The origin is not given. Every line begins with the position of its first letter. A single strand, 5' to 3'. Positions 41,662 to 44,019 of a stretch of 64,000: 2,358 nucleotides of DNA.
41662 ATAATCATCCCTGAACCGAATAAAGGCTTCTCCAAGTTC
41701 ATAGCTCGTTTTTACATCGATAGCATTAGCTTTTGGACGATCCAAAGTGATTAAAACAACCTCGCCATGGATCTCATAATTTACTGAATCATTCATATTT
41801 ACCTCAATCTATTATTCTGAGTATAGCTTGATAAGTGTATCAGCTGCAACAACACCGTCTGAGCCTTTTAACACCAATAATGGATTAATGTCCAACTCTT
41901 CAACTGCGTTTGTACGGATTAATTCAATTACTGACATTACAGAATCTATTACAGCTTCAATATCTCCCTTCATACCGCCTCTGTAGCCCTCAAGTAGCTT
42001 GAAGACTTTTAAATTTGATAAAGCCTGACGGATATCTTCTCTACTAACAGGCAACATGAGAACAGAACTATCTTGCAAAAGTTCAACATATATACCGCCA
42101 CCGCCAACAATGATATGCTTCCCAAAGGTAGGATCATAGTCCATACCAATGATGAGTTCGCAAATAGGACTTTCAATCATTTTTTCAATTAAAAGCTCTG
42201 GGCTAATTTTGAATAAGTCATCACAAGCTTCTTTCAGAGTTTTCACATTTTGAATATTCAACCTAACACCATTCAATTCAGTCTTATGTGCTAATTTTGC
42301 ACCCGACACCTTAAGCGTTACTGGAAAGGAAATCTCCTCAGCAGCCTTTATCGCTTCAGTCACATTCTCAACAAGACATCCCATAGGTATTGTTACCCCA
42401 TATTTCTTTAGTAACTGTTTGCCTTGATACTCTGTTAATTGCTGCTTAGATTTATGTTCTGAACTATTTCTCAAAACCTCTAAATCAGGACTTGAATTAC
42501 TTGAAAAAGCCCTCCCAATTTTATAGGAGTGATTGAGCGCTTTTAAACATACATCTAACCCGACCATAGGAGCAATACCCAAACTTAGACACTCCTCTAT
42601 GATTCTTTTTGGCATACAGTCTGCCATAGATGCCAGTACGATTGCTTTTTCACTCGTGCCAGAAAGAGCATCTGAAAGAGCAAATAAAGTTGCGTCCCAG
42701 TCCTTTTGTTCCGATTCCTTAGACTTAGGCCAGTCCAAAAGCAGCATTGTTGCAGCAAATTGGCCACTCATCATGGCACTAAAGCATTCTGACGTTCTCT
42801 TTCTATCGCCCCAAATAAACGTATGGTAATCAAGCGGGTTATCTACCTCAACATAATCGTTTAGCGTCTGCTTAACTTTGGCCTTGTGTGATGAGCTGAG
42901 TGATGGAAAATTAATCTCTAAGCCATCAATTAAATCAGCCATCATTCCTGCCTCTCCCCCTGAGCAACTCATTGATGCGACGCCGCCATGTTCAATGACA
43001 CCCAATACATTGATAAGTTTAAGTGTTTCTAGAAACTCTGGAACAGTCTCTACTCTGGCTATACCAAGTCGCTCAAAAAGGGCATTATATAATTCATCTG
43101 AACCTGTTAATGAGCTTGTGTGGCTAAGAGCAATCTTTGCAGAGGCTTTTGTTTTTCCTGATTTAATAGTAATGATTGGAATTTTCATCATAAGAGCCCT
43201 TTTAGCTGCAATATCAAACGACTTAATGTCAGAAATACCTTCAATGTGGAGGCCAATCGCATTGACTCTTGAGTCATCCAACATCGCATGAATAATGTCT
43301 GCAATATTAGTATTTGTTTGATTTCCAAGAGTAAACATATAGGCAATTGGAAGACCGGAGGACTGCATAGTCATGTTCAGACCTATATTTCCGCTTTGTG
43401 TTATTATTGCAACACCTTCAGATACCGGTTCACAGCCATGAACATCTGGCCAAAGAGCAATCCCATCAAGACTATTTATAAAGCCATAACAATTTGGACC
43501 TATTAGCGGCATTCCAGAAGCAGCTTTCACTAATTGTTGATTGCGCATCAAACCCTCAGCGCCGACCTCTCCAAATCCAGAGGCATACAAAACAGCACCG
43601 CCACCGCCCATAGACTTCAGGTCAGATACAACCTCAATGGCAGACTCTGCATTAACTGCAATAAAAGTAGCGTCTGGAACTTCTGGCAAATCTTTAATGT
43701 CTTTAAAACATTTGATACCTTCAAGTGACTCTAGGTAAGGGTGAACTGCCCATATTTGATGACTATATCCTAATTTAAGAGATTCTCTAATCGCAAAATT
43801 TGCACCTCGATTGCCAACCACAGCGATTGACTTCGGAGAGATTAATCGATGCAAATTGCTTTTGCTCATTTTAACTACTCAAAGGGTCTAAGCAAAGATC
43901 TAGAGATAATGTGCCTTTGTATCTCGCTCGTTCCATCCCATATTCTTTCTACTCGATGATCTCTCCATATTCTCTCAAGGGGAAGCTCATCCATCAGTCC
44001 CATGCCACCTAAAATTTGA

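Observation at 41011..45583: Cai-like betaine-CoA operon that uses an ADP-forming (CoA-binding + ATP-grasp) ligase instead of CaiB/CaiC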

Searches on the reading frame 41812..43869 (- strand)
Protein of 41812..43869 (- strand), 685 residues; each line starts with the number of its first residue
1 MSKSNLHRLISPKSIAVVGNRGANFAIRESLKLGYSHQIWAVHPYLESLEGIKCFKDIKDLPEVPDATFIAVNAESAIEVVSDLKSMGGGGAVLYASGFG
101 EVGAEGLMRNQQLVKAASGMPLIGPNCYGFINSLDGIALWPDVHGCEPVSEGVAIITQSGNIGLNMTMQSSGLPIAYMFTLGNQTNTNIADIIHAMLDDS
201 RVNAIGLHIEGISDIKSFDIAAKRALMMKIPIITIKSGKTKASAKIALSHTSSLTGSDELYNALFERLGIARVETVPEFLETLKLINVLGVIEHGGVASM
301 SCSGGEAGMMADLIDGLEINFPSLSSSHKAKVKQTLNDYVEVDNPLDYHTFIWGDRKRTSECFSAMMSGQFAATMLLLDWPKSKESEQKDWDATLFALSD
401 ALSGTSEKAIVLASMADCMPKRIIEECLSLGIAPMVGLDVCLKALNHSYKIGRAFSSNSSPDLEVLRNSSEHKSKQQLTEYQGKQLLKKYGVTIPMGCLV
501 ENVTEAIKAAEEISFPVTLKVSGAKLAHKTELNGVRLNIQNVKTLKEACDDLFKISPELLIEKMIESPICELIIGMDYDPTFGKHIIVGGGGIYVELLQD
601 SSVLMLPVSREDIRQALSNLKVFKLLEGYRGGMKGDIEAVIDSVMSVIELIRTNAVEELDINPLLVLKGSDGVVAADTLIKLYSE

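Call 3: search_protein_families(library=pfam, proteins=[window:41812-43869:-])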
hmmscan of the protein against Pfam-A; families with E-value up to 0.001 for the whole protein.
window:41812-43869:- (685 aa): 5 families
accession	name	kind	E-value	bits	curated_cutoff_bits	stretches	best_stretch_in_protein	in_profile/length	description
PF13549.11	ATP-grasp_5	-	6.7e-49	166.7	27.6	1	473-682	5-221/221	ATP-grasp domain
PF13607.11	Succ_CoA_lig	-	1.9e-33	115.6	27.4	1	152-285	3-137/138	Succinyl-CoA ligase like flavodoxin domain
PF13380.12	CoA_binding_2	-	8.5e-12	46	22.8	1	13-132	1-115/116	CoA binding domain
PF08442.15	ATP-grasp_2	-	6.4e-05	23.1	29.5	1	477-517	1-41/202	ATP-grasp domain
PF02629.25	CoA_binding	-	0.00059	21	22.3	0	14-98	5-97/97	CoA binding domain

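Call 4: search_protein_families(library=ncbifam, proteins=[window:41812-43869:-])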
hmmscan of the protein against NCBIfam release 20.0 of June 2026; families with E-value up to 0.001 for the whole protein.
window:41812-43869:- (685 aa): 9 families
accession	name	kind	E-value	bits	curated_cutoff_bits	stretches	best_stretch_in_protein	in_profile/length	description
NF045494.1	AcCoALig_Archglob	equivalog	5.7e-91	305.9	1200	2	1-351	213-566/665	acetate--CoA ligase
NF045492.1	HydPropCoALig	equivalog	6.1e-77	259.5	1300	2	3-348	245-600/700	3-hydroxypropionate--CoA ligase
NF045493.1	HydDutCoALig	equivalog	9.8e-77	259.1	1300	2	8-348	5-353/698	4-hydroxybutyrate--CoA ligase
TIGR02717.1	AcCoA-syn-alpha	equivalog_domain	1.8e-65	221.4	567.15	1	6-350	1-351/447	acetate--CoA ligase alpha subunit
NF010623.0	PRK14016.1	subfamily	6.5e-09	34.5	877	1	483-566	218-296/871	cyanophycin synthetase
NF001913.0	PRK00696.1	equivalog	7.6e-08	31.7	370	1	477-682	2-218/388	ADP-forming succinate--CoA ligase subunit beta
TIGR02068.2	cya_phycin_syn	equivalog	1.7e-07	29.6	850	1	482-566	216-295/862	cyanophycin synthetase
NF010647.0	PRK14046.1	equivalog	7.8e-06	25.2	604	0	478-552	3-76/392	malate--CoA ligase subunit beta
TIGR01016.1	sucCoAbeta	subfamily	2.7e-05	23.3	375.55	1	477-681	2-217/386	succinate-CoA ligase subunit beta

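Call 10: find_homologous_proteins(query=window:41812-43869:-)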
Query window:41812-43869:- (685 aa): 7922 proteins with E <= 0.001 among 8000 candidates; the best 120 are listed.
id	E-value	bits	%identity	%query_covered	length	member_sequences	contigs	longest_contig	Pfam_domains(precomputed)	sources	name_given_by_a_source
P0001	0.0e+0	1514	100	100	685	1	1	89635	PF13607.12,PF13549.12,PF13380.13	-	-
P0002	0.0e+0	1514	100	100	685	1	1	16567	PF13607.12,PF13549.12,PF13380.13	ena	-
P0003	0.0e+0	1512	100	100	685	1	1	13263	PF13607.12,PF13549.12,PF13380.13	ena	-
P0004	0.0e+0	1512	100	100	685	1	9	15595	PF13607.12,PF13549.12,PF13380.13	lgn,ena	-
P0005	0.0e+0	1512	100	100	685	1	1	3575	PF13607.12,PF13549.12,PF13380.13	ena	-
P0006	0.0e+0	1511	100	100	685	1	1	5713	PF13607.12,PF13549.12,PF13380.13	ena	-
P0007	0.0e+0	1511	100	100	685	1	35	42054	PF13607.12,PF13549.12,PF13380.13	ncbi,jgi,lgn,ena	ncbi:MAG: acetate--CoA ligase family protein [Candidatus Pseudothioglobus sp.]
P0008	0.0e+0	1511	100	100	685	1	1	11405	PF13607.12,PF13549.12,PF13380.13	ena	-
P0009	0.0e+0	1511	100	100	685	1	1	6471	PF13607.12,PF13549.12,PF13380.13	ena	-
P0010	0.0e+0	1511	100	100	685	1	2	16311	PF13607.12,PF13549.12,PF13380.13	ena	-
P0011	0.0e+0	1511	100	100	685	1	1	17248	PF13607.12,PF13549.12,PF13380.13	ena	-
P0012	0.0e+0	1510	100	100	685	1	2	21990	PF13607.12,PF13549.12,PF13380.13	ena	-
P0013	0.0e+0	1510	100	100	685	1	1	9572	PF13607.12,PF13549.12,PF13380.13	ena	-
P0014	0.0e+0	1510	100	100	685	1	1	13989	PF13607.12,PF13549.12,PF13380.13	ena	-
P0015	0.0e+0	1510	100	100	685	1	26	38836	PF13607.12,PF13549.12,PF13380.13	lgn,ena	-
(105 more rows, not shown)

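Call 16: search_solved_structures(query=window:41812-43869:-, max_evalue=0.001)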
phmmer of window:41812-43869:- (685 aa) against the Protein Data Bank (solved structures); distinct sequences matched with E-value up to 0.001: 11.
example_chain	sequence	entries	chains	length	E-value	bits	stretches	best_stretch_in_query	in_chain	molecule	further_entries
7cm9_A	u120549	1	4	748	5.4e-73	249.8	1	2-680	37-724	DMSP lyase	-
8wzu_A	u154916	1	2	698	1.1e-67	232.2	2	9-347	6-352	4-hydroxybutyrate--CoA ligase [ADP-forming]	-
9y43_A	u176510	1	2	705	4.1e-64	220.4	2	5-318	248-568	3-hydroxypropionate--CoA ligase [ADP-forming]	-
2csu_A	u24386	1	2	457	4.7e-40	140.9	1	9-354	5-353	457aa long hypothetical protein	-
9it0_A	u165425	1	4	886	4.1e-39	137.8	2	1-350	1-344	Protein acetyltransferase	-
9isq_A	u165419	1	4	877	1.8e-38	135.7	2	6-350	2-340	Protein acetyltransferase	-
1wr2_A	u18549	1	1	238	1.8e-35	125.8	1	475-681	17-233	hypothetical protein PH1789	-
4xyl_A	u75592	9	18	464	2.2e-35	125.5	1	5-348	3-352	alpha subunit of Acyl-CoA synthetase (NDP forming) | Acyl-CoA synthetase (NDP forming) | alpha subunit of acetyl-CoA synthetase (NDP forming)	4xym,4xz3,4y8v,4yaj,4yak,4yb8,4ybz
4xyl_B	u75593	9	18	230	4.9e-30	107.8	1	469-674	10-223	beta subunit of Acyl-CoA synthetase (NDP forming) | Uncharacterized protein | beta subunit of acetyl-CoA synthetase (NDP forming)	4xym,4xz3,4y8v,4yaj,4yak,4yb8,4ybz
9isb_A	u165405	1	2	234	1e-12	50.6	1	477-671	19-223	Protein acetyltransferase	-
7ta5_A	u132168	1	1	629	5.6e-05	25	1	484-641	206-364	Glutathione synthase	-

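Call 26: search_dna_similar(query=window:41812-43869:-, collection=plasmids, mode=protein, max_rows=30)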
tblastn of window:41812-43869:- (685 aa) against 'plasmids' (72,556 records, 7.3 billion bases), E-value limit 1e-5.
Records with a match: 489; places in all: 646; records where one place covers at least 80% of the query: 439.
Best place of each record, by identity: <60% 489.
By first word of the organism name: Rhizobium 143; Sinorhizobium 38; Pseudosulfitobacter 22; Rhodococcus 20; Sphingobium 16; Cupriavidus 12; Paracoccus 10; Halobaculum 10; Streptomyces 10; Haladaptatus 9; and 93 more.
By predicted mobility (MOB-suite, as given by PLSDB): non-mobilizable 335; conjugative 107; mobilizable 47.
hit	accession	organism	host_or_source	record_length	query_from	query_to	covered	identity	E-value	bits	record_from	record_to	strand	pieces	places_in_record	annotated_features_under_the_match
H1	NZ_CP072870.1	Rhizobium sp. NLR16a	lentil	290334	1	681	99%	43.9%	1e-172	554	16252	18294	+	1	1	acetate--CoA ligase family protein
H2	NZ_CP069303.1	Shinella sp. PSBB067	monoisolate,Minnesota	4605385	1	682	100%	43.7%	1e-172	554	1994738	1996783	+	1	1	none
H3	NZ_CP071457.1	Rhizobium lentis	lentil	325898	1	680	99%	43.7%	1e-170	548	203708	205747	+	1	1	acetate--CoA ligase family protein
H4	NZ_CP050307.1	Rhizobium lusitanum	Oxytropis pumilio,cell culture,root ...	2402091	1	680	99%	43.6%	0e+0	601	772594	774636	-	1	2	none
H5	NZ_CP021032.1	Rhizobium sp. NXC14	Phaseolus vulgaris,cell culture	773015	1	680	99%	43.6%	3e-168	541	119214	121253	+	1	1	acetate--CoA ligase family protein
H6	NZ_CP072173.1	Rhizobium sp. AB2/73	Phyla canescens,cell culture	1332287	1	681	99%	43.5%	0e+0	578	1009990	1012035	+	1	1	record has no annotation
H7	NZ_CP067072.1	Rhizobium sp. AB2/73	Phyla canescens,cell culture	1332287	1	681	99%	43.5%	0e+0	578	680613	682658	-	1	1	record has no annotation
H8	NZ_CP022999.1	Rhizobium sp. 11515TR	Cell culture,agricultural soil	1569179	1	680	99%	43.6%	2e-178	571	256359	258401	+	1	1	none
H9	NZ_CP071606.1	Rhizobium binae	lentil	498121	1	680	99%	43.5%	2e-169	545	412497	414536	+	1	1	acetate--CoA ligase family protein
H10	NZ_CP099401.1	Rhizobium sp. Pop5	Phaseolus vulgaris,Cell culture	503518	1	680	99%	43.5%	5e-169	544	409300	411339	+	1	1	acetate--CoA ligase family protein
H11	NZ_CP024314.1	Rhizobium sp. NXC24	Phaseolus vulgaris,cell culture,plant ...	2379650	1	680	99%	43.4%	0e+0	582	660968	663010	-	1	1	record has no annotation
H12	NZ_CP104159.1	Rhizobium sp. CB3060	Leucaena leucocephala,cell culture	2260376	1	680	99%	43.4%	0e+0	582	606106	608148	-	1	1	record has no annotation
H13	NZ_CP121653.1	Rhizobium sp. CB3171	Calliandra calothyrsus,cell culture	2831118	1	680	99%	43.4%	0e+0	582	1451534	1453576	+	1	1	record has no annotation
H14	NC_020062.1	Rhizobium tropici CIAT 899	Phaseolus vulgaris root nodule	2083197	1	680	99%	43.4%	0e+0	585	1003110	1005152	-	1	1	record has no annotation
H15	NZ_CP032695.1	Rhizobium jaguaris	Calliandra grandiflora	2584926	1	680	99%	43.4%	0e+0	584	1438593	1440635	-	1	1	none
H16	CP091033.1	Sinorhizobium sp. B11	soybean,TY,soil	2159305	1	680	99%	43.4%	3e-174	559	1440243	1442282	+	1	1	acetate--CoA ligase family protein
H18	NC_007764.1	Rhizobium etli CFN 42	-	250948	1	680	99%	43.4%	2e-168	542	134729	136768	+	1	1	acetate--CoA ligase family protein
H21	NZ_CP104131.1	Sinorhizobium sp. K101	Phaseolus vulgaris,cell ...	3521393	2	680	99%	43.1%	7e-160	518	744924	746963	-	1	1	none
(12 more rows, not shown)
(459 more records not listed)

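Call 27: get_annotated_region(hit=H18, flank=8000)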
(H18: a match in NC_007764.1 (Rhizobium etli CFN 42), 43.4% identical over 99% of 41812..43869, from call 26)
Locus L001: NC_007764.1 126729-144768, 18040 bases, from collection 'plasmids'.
description: Rhizobium etli CFN 42 plasmid p42c, complete sequence
organism: Rhizobium etli CFN 42 (NCBI taxid 347834)
taxonomy: Bacteria; Pseudomonadota; Alphaproteobacteria; Hyphomicrobiales; Rhizobiaceae; Rhizobium; Rhizobium etli; Rhizobium etli CFN 42
host: -; source: -; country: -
typing (MOB-suite, as given by PLSDB): non-mobilizable; replicon rep_cluster_841
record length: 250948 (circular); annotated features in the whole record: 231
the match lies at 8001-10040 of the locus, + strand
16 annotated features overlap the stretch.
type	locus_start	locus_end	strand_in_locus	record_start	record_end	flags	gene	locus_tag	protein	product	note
CDS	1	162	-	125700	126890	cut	fdhA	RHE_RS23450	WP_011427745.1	formaldehyde dehydrogenase, glutathione-independent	GO:0046292 - formaldehyde metabolic process [Evidence IEA]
CDS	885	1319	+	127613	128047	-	-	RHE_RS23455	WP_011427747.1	hypothetical protein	-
CDS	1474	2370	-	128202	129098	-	-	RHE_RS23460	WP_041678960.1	EamA family transporter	-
CDS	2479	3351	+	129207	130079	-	-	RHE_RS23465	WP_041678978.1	LysR substrate-binding domain-containing protein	-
CDS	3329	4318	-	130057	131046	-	-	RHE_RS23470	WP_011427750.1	GlxA family transcriptional regulator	-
CDS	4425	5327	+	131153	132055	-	-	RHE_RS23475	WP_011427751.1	3-keto-5-aminohexanoate cleavage protein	-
CDS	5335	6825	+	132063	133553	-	-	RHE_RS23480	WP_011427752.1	carnitine 3-dehydrogenase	-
CDS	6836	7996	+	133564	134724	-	-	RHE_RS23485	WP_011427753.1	acyl-CoA dehydrogenase family protein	-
CDS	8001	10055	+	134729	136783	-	-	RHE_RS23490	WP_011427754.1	acetate--CoA ligase family protein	-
CDS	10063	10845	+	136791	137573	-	-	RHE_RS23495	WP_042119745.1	carnitinyl-CoA dehydratase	-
CDS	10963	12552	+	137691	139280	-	-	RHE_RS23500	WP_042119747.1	ABC transporter substrate-binding protein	-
CDS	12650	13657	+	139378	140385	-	-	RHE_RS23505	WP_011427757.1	ABC transporter permease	GO:0055085 - transmembrane transport [Evidence IEA]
CDS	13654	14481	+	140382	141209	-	-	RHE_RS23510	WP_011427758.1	ABC transporter permease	-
CDS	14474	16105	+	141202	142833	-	-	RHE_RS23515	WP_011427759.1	ABC transporter ATP-binding protein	-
CDS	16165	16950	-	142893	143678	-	-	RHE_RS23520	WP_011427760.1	helix-turn-helix transcriptional regulator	-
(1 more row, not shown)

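Call 28: get_annotated_region(hit=H16, flank=8000)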
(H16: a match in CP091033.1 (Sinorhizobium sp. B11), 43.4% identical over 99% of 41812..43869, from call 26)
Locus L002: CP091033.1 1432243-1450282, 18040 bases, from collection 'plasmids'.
description: Sinorhizobium sp. B11 plasmid p1, complete sequence
organism: Sinorhizobium sp. B11 (NCBI taxid 2904803)
taxonomy: Bacteria; Pseudomonadota; Alphaproteobacteria; Hyphomicrobiales; Rhizobiaceae; Sinorhizobium; Sinorhizobium sp. B11
host: -; source: soybean,TY,soil; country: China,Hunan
typing (MOB-suite, as given by PLSDB): non-mobilizable; mating-pair formation MPF_T
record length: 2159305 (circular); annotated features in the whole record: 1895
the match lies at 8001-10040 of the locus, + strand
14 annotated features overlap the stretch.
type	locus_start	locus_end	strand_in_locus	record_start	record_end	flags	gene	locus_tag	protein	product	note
CDS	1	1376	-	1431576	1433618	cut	-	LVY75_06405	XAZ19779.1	FAD-dependent oxidoreductase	-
CDS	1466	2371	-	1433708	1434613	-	-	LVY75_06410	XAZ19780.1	DMT family transporter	-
CDS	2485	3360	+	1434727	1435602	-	-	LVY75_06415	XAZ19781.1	LysR family transcriptional regulator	-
CDS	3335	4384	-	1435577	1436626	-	-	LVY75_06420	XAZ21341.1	GlxA family transcriptional regulator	-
CDS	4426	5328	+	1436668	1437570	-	-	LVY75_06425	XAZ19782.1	3-keto-5-aminohexanoate cleavage protein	-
CDS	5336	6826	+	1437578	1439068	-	-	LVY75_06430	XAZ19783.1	carnitine 3-dehydrogenase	-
CDS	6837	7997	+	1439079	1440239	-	-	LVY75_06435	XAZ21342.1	acyl-CoA dehydrogenase family protein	-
CDS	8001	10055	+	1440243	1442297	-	-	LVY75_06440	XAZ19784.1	acetate--CoA ligase family protein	-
CDS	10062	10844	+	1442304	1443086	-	caiD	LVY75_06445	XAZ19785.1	crotonobetainyl-CoA hydratase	-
CDS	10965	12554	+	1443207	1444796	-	-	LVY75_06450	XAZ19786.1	ABC transporter substrate-binding protein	-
CDS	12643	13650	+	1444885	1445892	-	-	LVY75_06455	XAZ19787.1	ABC transporter permease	-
CDS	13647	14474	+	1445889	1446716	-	-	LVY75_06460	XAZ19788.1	ABC transporter permease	-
CDS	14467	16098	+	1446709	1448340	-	-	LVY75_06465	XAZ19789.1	ABC transporter ATP-binding protein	-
CDS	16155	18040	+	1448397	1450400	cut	-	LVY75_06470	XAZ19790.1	CocE/NonD family hydrolase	-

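Call 29: search_protein_representatives(protein=window:41812-43869:-)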
Query: 685 residues. Proteins with E-value up to 0.001 (for the whole library): 25261; up to 1e-10: 15505; up to 1e-30: 5411. The best 150 are listed.
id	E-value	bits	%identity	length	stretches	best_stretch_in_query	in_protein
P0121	1.3e-239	813.5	54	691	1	2-682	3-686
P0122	2.5e-185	634.2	44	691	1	5-682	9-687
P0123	1.1e-183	628.7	43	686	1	5-683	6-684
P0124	1.0e-179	615.6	43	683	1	4-681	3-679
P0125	2.2e-177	607.9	41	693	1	3-680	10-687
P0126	3.6e-177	607.2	44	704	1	4-681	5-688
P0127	6.9e-175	599.7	43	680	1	3-681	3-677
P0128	1.6e-173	595.2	43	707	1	5-683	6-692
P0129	9.7e-173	592.6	41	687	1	4-681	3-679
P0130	1.1e-170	585.7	42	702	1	5-680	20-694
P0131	1.7e-170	585.2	43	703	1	3-683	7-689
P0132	3.2e-169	580.9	42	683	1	5-681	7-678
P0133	2.0e-168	578.3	41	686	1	5-682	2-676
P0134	2.1e-168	578.3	43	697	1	4-682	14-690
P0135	4.4e-167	573.9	43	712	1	5-682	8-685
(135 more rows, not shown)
